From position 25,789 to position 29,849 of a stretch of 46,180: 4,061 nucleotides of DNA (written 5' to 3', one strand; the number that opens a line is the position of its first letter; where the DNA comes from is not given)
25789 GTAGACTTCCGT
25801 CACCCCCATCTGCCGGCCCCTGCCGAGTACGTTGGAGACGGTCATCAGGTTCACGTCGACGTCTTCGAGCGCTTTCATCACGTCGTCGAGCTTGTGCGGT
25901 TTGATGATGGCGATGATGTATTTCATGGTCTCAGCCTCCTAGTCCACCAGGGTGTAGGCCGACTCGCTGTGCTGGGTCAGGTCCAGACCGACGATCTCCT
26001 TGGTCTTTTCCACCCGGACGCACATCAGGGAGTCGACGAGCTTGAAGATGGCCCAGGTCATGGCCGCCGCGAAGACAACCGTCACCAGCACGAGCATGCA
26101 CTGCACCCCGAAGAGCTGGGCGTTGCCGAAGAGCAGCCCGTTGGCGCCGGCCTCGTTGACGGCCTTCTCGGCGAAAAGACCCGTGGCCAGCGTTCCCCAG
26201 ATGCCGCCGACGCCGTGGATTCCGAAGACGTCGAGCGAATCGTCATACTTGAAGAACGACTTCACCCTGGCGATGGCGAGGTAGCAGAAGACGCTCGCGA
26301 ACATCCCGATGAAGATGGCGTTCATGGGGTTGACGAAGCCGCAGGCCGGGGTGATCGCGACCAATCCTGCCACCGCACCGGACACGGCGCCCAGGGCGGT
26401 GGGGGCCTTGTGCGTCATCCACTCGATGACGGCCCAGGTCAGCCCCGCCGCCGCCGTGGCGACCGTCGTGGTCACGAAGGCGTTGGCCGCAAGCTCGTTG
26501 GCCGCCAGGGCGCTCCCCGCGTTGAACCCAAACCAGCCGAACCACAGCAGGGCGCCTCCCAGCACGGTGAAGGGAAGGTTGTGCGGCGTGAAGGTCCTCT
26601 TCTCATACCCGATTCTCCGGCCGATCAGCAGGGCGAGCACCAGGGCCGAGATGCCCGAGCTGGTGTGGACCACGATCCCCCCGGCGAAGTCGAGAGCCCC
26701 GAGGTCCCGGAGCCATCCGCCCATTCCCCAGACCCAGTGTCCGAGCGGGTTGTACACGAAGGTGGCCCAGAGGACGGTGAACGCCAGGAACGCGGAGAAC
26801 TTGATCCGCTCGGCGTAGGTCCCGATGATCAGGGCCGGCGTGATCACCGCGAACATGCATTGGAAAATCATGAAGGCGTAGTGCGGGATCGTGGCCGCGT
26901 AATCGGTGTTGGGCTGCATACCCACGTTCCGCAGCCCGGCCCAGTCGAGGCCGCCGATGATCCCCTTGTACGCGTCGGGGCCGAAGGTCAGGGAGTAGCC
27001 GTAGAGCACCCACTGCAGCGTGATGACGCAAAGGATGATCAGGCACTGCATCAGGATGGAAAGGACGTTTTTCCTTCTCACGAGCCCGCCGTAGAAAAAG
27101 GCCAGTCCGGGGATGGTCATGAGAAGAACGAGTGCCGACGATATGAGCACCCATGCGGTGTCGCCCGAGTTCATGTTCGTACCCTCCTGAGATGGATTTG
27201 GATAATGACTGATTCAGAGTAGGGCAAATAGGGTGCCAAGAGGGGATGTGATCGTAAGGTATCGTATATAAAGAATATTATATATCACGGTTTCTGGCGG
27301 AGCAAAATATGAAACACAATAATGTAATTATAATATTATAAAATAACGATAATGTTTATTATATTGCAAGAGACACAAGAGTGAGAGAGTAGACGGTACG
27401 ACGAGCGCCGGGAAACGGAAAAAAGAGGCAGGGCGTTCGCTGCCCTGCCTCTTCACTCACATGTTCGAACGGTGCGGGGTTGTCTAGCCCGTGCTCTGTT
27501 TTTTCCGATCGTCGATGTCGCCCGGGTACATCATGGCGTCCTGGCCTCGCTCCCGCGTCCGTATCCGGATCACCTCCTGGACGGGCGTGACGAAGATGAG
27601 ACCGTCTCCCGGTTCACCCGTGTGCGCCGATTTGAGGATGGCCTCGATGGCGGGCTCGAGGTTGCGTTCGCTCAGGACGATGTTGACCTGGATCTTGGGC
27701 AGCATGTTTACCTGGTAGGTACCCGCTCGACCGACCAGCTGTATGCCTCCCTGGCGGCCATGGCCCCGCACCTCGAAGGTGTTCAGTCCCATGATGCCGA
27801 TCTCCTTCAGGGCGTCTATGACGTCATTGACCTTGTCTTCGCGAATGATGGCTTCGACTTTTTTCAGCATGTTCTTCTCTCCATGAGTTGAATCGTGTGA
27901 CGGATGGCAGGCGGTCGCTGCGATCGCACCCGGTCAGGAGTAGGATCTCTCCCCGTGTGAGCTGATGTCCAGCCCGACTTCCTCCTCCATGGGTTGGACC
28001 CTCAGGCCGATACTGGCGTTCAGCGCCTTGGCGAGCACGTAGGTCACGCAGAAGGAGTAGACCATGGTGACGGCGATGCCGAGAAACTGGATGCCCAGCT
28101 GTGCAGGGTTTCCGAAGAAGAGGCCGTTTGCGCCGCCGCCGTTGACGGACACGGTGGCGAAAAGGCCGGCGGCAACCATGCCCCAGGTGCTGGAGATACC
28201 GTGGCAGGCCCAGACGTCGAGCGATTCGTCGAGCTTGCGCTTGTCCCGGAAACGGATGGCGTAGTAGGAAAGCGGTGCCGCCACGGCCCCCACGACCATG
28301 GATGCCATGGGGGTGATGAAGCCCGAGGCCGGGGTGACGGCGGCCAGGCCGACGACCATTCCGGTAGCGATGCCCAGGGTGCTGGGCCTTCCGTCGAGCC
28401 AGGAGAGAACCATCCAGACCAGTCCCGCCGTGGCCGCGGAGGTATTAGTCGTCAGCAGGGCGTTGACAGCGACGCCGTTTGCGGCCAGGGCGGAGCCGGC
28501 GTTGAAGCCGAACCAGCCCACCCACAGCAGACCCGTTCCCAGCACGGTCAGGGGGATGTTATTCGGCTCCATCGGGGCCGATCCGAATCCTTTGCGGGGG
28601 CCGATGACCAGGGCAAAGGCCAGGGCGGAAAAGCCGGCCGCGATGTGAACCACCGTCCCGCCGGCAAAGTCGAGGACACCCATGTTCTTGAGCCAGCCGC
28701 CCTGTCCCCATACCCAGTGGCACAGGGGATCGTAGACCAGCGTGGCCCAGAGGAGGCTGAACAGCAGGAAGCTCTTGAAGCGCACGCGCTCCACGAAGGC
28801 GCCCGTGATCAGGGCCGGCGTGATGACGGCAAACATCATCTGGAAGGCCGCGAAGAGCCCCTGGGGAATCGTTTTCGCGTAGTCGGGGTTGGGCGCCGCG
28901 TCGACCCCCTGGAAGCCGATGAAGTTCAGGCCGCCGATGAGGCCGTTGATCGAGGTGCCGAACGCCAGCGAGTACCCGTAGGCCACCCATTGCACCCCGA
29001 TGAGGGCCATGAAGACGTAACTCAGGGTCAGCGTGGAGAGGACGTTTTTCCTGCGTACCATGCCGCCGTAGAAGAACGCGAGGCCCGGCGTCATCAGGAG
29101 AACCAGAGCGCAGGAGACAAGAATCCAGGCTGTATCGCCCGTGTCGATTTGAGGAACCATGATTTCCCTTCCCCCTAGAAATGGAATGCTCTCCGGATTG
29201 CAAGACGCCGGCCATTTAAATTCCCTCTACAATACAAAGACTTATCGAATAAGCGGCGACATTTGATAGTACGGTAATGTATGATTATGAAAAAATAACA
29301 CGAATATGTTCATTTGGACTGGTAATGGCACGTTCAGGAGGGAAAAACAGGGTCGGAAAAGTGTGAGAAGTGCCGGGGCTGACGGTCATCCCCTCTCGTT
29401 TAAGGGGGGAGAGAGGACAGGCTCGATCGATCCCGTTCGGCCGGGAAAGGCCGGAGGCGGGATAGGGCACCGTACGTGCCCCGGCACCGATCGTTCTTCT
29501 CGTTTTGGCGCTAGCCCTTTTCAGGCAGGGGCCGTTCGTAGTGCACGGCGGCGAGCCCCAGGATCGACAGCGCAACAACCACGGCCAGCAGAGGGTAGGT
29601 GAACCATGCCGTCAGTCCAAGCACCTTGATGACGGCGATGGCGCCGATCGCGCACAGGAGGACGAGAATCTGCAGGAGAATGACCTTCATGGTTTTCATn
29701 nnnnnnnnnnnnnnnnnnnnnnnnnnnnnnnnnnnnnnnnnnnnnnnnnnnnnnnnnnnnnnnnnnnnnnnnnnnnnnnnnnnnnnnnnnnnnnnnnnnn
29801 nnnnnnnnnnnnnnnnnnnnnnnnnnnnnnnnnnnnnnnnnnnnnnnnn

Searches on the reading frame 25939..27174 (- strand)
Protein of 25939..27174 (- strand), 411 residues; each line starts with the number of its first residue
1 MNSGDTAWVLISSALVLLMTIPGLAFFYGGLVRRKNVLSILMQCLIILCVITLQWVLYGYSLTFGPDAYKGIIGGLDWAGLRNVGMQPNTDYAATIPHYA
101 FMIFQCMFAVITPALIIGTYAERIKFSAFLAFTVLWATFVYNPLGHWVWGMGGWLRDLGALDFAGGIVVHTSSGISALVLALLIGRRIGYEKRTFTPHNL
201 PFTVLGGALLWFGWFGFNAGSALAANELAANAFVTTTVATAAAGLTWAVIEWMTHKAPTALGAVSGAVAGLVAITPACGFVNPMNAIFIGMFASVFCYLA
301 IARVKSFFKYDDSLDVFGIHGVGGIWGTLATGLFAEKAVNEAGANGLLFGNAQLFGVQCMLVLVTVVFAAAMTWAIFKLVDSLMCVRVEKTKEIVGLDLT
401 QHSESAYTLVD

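Call 8: search_protein_families(library=pfam, proteins=[window:25939-27174:-], max_evalue=0.01)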
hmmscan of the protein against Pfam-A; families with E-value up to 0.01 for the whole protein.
window:25939-27174:- (411 aa): 1 family
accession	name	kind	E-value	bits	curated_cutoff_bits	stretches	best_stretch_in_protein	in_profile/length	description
PF00909.26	Ammonium_transp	-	1.4e-131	439.4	23.2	1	7-407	1-399/399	Ammonium Transporter Family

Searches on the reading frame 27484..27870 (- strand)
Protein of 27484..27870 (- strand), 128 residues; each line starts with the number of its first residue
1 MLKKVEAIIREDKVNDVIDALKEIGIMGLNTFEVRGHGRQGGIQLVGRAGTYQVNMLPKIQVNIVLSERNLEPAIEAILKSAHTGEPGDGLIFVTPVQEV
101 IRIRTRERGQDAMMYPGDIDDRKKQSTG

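Call 8: search_protein_families(library=pfam, proteins=[window:27484-27870:-], max_evalue=0.01)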
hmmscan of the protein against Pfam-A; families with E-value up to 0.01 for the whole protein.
window:27484-27870:- (128 aa): 1 family
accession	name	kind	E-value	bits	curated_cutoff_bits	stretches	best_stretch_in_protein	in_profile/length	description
PF00543.27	P-II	-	1e-25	90.5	25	1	3-107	2-102/102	Nitrogen regulatory protein P-II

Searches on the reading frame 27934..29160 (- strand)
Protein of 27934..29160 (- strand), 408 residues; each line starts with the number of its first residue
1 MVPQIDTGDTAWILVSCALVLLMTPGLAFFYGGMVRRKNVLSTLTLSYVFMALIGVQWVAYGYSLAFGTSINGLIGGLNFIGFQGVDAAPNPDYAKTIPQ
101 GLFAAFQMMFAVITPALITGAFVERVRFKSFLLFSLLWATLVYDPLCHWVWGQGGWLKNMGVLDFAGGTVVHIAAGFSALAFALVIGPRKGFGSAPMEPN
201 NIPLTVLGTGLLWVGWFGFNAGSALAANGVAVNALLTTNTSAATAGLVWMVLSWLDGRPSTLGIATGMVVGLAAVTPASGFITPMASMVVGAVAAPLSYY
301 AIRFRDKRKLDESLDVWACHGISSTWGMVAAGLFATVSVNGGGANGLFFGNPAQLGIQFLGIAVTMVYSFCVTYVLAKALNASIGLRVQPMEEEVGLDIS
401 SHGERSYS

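Call 8: search_protein_families(library=pfam, proteins=[window:27934-29160:-], max_evalue=0.01)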
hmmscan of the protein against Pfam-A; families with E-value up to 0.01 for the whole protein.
window:27934-29160:- (408 aa): 1 family
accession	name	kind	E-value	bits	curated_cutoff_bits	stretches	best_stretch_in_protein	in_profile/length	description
PF00909.26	Ammonium_transp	-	1.6e-127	426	23.2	1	11-407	1-399/399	Ammonium Transporter Family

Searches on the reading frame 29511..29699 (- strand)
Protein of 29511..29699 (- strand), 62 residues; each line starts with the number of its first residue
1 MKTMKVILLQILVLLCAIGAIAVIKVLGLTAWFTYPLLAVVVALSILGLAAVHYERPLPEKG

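Call 8: search_protein_families(library=pfam, proteins=[window:29511-29699:-], max_evalue=0.01)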
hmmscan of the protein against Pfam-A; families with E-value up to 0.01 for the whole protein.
window:29511-29699:- (62 aa): 0 families

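Call 19: find_homologous_proteins(query=window:29514-29699:-, max_evalue=0.01)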
Query window:29514-29699:- (62 aa): 8 proteins with E <= 0.01 among 10 candidates.
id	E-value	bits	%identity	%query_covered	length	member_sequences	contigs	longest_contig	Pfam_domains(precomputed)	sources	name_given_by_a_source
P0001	5.1e-29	116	98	100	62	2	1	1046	-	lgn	-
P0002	1.9e-25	105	98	92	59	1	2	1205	-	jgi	-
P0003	2.1e-22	95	89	92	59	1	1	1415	-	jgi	-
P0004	2.4e-22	95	89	92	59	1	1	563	-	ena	-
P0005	3.3e-22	95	89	92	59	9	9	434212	-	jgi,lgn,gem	jgi:hypothetical protein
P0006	5.6e-22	94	88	92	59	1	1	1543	-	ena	-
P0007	2.1e-21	92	88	92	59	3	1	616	-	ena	-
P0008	4.0e-21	91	88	92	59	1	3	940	-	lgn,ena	-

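Call 20: find_encoding_contigs(protein=P0005, flank=6000, max_places=8)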
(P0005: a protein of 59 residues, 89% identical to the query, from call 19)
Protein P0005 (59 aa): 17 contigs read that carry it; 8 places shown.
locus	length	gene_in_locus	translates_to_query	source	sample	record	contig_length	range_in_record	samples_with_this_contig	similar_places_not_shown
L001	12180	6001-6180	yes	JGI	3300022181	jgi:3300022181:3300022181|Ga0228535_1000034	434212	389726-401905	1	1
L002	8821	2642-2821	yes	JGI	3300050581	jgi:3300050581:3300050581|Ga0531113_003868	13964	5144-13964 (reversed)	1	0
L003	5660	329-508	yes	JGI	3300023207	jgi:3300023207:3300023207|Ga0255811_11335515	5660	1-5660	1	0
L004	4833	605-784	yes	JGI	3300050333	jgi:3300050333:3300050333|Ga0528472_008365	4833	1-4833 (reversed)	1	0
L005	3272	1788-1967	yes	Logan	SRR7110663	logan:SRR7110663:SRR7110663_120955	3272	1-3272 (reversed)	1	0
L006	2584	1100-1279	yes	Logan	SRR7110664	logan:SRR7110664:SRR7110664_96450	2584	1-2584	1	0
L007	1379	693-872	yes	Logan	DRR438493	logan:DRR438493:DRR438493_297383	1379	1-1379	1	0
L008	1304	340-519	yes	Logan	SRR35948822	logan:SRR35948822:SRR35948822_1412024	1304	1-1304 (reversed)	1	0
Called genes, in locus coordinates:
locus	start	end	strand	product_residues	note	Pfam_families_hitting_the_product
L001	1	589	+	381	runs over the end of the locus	PF00988:CPSase_sm_chain, PF00117:GATase, PF07722:Peptidase_C26 (faint)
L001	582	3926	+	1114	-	PF25596:CPSase_L_D1, PF02786:CPSase_L_D2, PF02787:CPSase_L_D3, PF25596:CPSase_L_D1, PF02222:ATP-grasp (weak), PF02786:CPSase_L_D2, PF15632:ATPgrasp_Ter (weak), PF02142:MGS, +1 more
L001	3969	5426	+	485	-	PF13230:GATase_4 (weak), PF13522:GATase_6, PF13537:GATase_7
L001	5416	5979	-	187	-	-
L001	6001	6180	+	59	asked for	-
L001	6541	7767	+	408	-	PF00909:Ammonium_transp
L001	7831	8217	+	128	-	PF00543:P-II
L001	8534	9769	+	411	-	PF00909:Ammonium_transp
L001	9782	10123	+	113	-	PF00543:P-II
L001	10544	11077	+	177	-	PF01113:DapB_N, PF05173:DapB_C (weak)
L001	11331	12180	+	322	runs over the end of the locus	PF16868:NMT1_3, PF13379:NMT1_2 (weak), PF09084:NMT1, PF12974:Phosphonate-bd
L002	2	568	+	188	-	?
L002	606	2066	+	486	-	PF13230:GATase_4 (weak), PF13522:GATase_6, PF13537:GATase_7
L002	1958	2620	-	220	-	-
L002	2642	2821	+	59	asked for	-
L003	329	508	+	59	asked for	-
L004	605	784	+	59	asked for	-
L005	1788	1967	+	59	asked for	-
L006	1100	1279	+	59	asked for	-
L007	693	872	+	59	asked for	-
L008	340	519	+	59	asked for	-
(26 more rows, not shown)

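Call 42: find_homologous_proteins(query=A3, max_evalue=0.01)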
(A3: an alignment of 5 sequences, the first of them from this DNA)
Query A3 (5 sequences) (62 aa, profile of the alignment): 29 proteins with E <= 0.01 among 360 candidates.
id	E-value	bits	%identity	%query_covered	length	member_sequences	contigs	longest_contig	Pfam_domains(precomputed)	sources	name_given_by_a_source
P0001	1.3e-23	100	98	100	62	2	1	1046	-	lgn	-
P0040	3.3e-22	96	67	15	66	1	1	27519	-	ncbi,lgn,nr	ncbi:MAG: hypothetical protein NTX36_08155 [Proteobacteria bacterium]|nr:hypothetical protein [Pseud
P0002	3.3e-22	96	98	92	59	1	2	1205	-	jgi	-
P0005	3.6e-22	96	89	92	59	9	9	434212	-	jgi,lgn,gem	jgi:hypothetical protein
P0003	1.7e-21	93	89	92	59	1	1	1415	-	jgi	-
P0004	3.4e-21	92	89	92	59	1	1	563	-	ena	-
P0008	6.5e-21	92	88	92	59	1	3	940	-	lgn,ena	-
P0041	8.0e-21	91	35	69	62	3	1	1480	-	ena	-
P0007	9.0e-21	91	88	92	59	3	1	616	-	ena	-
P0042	1.3e-20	91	67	15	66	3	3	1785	-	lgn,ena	-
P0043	2.7e-19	86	37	44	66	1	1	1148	-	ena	-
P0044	5.4e-19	85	37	69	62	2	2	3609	-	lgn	-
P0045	1.5e-18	84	50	45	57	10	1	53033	-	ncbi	-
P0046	5.1e-18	82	39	69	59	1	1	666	-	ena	-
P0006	5.9e-18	82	88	92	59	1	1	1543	-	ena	-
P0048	3.1e-17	80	44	73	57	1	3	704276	-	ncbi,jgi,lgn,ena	-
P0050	7.6e-14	69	36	82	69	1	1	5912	-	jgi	jgi:hypothetical protein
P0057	1.5e-11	62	-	-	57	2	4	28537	-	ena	-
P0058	3.4e-11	60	-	-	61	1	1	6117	-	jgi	jgi:hypothetical protein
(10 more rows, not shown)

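Call 43: find_encoding_contigs(protein=P0048, flank=4000, max_places=2)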
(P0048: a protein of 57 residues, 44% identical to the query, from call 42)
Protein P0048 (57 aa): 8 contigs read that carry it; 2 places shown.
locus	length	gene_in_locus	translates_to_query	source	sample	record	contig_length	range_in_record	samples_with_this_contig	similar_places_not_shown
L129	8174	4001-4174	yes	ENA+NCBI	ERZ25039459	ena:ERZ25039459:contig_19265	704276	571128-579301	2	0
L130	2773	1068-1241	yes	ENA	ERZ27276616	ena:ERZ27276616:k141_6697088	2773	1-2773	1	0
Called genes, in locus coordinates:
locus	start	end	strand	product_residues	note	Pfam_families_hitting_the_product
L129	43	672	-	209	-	PF13505:OMP_b-brl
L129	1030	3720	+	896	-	PF00690:Cation_ATPase_N, PF00122:E1-E2_ATPase, PF13246:Cation_ATPase, PF00702:Hydrolase, PF08282:Hydrolase_3 (faint), PF00689:Cation_ATPase_C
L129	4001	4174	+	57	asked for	-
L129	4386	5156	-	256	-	PF02358:Trehalose_PPase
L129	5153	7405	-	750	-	PF00982:Glyco_transf_20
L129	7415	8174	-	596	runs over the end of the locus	PF19291:TREH_N (weak), PF00723:Glyco_hydro_15, PF22422:MGH1-like_GH (faint)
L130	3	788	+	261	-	?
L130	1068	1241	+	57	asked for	-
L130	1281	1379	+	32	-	-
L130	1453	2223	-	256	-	PF02358:Trehalose_PPase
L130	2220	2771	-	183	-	?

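Call 44: find_encoding_contigs(protein=P0057, flank=4000, max_places=2)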
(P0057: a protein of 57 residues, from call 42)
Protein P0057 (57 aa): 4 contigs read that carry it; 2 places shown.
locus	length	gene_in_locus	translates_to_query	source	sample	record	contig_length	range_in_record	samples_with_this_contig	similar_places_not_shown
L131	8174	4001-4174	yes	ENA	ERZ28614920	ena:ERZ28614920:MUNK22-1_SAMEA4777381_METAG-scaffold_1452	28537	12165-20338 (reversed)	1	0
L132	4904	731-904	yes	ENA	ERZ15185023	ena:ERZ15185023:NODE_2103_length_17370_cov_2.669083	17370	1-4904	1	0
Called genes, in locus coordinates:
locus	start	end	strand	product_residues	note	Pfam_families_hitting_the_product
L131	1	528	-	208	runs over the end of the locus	PF13505:OMP_b-brl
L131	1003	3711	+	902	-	PF00690:Cation_ATPase_N, PF00122:E1-E2_ATPase, PF00702:Hydrolase, PF13246:Cation_ATPase, PF08282:Hydrolase_3 (faint), PF00689:Cation_ATPase_C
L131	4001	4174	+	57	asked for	-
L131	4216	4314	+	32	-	-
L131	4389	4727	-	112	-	-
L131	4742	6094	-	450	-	PF03448:MgtE_N, PF00571:CBS, PF01769:MgtE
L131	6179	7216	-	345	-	PF04607:RelA_SpoT (faint)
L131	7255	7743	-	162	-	-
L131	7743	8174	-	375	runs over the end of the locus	PF21088:MS_channel_1st, PF00924:MS_channel_2nd, PF21082:MS_channel_3rd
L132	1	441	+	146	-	?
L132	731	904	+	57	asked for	-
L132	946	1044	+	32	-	-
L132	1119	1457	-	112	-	-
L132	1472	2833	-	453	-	PF03448:MgtE_N, PF00571:CBS, PF01769:MgtE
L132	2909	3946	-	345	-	PF04607:RelA_SpoT (faint)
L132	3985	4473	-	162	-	-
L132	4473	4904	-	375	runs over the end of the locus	PF21088:MS_channel_1st, PF00924:MS_channel_2nd, PF21082:MS_channel_3rd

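Call 45: find_encoding_contigs(protein=P0050, flank=4000, max_places=2)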
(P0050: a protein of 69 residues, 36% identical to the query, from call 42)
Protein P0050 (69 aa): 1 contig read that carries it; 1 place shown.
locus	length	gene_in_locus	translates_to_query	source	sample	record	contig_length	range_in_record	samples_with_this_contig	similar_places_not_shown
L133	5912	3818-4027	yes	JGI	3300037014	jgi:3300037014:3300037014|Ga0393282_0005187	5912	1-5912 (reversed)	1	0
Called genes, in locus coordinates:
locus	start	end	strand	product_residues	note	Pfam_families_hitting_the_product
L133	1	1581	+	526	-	?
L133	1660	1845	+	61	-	-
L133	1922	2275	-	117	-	-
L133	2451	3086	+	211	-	PF00440:TetR_N, PF08359:TetR_C_4 (weak)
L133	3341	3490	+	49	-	-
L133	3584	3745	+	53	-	-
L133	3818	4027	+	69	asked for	-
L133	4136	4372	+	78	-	-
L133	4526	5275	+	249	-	PF00300:His_Phos_1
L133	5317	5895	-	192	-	PF13085:Fer2_3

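Call 46: find_encoding_contigs(protein=P0058, flank=4000, max_places=2)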
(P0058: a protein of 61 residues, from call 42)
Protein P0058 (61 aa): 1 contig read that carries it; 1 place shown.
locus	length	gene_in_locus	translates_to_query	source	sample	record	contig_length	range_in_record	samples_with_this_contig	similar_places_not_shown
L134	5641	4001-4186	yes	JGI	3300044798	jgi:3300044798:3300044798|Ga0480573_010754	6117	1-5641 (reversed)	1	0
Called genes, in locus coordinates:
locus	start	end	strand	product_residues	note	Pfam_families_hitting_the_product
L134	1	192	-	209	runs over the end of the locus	PF00753:Lactamase_B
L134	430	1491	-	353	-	-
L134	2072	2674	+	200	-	PF00440:TetR_N, PF08359:TetR_C_4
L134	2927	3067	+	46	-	-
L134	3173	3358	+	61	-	-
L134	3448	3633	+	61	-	-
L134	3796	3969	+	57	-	-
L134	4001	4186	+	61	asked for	-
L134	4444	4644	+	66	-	-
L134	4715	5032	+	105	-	-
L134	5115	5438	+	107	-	-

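Call 70: search_protein_families(library=pfam, proteins=[window:29514-29699:-], max_evalue=0.01)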
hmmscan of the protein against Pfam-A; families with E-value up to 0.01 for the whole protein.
seq(62 aa): 0 families

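Call 71: search_protein_families(library=ncbifam, proteins=[window:29514-29699:-], max_evalue=0.1)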
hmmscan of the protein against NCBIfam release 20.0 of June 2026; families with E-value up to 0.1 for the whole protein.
seq(62 aa): 0 families
